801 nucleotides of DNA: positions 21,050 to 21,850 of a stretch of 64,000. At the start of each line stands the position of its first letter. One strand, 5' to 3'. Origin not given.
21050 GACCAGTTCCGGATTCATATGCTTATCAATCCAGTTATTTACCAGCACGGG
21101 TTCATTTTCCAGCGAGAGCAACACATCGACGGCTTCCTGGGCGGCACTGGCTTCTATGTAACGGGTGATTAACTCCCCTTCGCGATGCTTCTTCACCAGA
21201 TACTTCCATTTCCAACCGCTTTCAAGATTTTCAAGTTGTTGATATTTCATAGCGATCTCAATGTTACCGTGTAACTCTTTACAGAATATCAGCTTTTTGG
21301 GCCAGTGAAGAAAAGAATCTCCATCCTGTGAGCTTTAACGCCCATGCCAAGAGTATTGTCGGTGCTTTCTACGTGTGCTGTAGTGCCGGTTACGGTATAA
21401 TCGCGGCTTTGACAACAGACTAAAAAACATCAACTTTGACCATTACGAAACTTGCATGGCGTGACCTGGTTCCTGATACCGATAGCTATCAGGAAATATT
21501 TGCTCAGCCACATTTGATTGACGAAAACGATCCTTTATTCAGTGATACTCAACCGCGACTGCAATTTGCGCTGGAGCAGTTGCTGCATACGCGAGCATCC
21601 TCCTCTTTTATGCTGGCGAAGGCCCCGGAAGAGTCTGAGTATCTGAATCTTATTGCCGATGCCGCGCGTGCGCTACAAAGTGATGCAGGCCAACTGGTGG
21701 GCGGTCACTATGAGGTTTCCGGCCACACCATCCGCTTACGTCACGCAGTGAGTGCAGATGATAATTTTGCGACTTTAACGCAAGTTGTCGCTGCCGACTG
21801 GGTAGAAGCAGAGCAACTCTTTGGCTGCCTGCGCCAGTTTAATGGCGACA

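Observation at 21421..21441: ycbZ (Lon homolog) has only a TTG start and no obvious Shine-Dalgarno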

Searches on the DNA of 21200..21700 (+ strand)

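Call 3: search_dna_similar(query=window:21251-21700:+, collection=ecoli_genomes, mode=near, max_rows=12, rows=spread)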
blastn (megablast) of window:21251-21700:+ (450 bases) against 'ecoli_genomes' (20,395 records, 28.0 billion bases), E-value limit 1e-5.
Records with a match: 5425; places in all: 5427; records where one place covers at least 80% of the query: 5425.
Genomes with a match: 5425 of 5426; with a place that covers at least 80% of the query: 5425. Places per genome that has any: lowest 1, median 1, highest 2. On chromosomes: 5423 places; on plasmids: 4.
Best place of each record, by identity: >=99% 716; 95-99% 4705; 80-90% 4.
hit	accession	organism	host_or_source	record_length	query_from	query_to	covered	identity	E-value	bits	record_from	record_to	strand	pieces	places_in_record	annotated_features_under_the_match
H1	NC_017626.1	Escherichia coli 042 strain 042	-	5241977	1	450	100%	100.0%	0e+0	832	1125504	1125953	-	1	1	ycbZ: AAA family ATPase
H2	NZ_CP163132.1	Escherichia coli strain W4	Homo sapiens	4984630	1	450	100%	99.1%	0e+0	809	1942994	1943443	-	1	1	ycbZ: Lon protease family protein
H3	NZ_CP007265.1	Escherichia coli strain ST540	-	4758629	1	450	100%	98.7%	0e+0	798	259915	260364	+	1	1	ycbZ: AAA family ATPase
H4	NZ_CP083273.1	Escherichia coli strain BL21-RIPL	-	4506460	1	450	100%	98.7%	0e+0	798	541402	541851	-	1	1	ycbZ: Lon protease family protein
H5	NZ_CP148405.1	Escherichia coli strain Z1323CEC0018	Chicken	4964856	1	450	100%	98.7%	0e+0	798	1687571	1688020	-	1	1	ycbZ: AAA family ATPase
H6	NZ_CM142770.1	Escherichia coli strain GPEC206-621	chicken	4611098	1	450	100%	98.7%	0e+0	798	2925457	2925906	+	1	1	ycbZ: AAA family ATPase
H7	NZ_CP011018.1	Escherichia coli strain CI5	Homo sapiens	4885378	1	450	100%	98.4%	0e+0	793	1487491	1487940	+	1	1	ycbZ: AAA family ATPase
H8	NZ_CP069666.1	Escherichia coli O89m:H9 strain MIN11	Homo sapiens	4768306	1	450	100%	98.4%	0e+0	793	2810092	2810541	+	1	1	ycbZ: AAA family ATPase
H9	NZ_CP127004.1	Escherichia coli strain YZ3-11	pork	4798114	1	450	100%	98.4%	0e+0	793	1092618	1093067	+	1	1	ycbZ: AAA family ATPase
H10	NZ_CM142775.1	Escherichia coli strain GPEC1366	chicken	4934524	1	450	100%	98.4%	0e+0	793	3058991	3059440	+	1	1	ycbZ: AAA family ATPase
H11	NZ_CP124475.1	Escherichia coli strain AVS0969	wastewater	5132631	1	450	100%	98.2%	0e+0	787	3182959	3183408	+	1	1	ycbZ: AAA family ATPase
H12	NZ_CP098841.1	Escherichia coli strain CUVET18-1475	Canis lupus familiaris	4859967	1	445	99%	89.2%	3e-155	556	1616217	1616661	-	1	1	ycbZ: AAA family ATPase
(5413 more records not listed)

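Call 5: get_annotated_region(hit=H1, flank=2500)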
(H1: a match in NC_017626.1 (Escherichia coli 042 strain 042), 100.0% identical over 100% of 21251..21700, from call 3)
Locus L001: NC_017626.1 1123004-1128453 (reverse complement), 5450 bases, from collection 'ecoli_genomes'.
description: Escherichia coli 042, complete sequence
organism: Escherichia coli 042 strain 042 (NCBI taxid 216592)
replicon: chromosome; assembly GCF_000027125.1
host: -; source: -; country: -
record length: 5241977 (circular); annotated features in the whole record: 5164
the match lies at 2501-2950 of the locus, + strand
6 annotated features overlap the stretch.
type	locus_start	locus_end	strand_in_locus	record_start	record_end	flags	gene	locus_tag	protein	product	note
CDS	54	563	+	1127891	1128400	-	sulA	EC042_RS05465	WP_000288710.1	SOS-induced cell division inhibitor SulA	-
CDS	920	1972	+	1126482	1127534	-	ompA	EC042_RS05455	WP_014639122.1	porin OmpA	-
CDS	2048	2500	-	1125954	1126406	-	matP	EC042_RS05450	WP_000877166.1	macrodomain Ter protein MatP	-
CDS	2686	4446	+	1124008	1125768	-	ycbZ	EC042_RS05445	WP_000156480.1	AAA family ATPase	-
CDS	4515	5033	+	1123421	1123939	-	fabA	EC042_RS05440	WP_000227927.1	bifunctional 3-hydroxydecanoyl-ACP dehydratase/trans-2-decenoyl-ACP isomerase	-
CDS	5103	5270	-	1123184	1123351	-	rmf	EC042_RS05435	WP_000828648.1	ribosome modulation factor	-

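Call 6: get_annotated_region(hit=H12, flank=2500)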
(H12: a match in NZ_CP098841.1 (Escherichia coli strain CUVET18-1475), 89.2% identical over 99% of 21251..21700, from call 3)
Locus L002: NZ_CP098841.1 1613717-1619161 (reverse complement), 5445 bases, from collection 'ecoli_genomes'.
description: Escherichia coli strain CUVET18-1475 chromosome, complete genome
organism: Escherichia coli strain CUVET18-1475 (NCBI taxid 562)
replicon: chromosome; assembly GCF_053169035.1
host: Canis lupus familiaris; source: urine; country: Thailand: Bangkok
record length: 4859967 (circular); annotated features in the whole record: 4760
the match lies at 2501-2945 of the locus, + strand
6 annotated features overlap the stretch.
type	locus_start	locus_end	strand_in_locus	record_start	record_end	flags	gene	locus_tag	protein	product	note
CDS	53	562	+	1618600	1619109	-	sulA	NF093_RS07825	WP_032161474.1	SOS-induced cell division inhibitor SulA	-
CDS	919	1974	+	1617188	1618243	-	ompA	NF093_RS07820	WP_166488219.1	porin OmpA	-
CDS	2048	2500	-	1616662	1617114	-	matP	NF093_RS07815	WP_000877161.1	macrodomain Ter protein MatP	-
CDS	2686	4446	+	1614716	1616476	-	ycbZ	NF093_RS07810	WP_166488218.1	AAA family ATPase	-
CDS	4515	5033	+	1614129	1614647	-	fabA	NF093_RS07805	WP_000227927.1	bifunctional 3-hydroxydecanoyl-ACP dehydratase/trans-2-decenoyl-ACP isomerase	-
CDS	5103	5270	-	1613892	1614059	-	rmf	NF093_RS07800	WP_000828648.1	ribosome modulation factor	-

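Call 70: search_dna_similar(query=window:21408-21464:+, collection=ecoli_genomes, mode=near, max_rows=3)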
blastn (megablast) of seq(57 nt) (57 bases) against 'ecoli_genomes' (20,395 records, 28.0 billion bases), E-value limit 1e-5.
Records with a match: 5425; places in all: 5427; records where one place covers at least 80% of the query: 5425.
Genomes with a match: 5425 of 5426; with a place that covers at least 80% of the query: 5425. Places per genome that has any: lowest 1, median 1, highest 2. On chromosomes: 5423 places; on plasmids: 4.
Best place of each record, by identity: >=99% 5082; 95-99% 343.
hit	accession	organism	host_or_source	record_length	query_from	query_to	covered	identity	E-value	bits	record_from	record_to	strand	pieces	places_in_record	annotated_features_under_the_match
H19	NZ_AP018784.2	Escherichia coli strain SK1144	-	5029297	1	57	100%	100.0%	7e-21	106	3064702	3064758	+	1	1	ycbZ: AAA family ATPase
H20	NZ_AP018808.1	Escherichia coli strain E2865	Bos taurus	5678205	1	57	100%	100.0%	7e-21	106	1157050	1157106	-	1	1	ycbZ: AAA family ATPase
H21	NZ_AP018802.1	Escherichia coli strain E2863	Bos taurus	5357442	1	57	100%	100.0%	7e-21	106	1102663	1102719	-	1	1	ycbZ: AAA family ATPase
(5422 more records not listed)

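Call 71: search_rna_families(source=window, start=21200, end=21700, threshold=evalue, max_evalue=1)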
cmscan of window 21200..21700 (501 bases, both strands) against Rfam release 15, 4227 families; matches with E-value up to 1: 0.
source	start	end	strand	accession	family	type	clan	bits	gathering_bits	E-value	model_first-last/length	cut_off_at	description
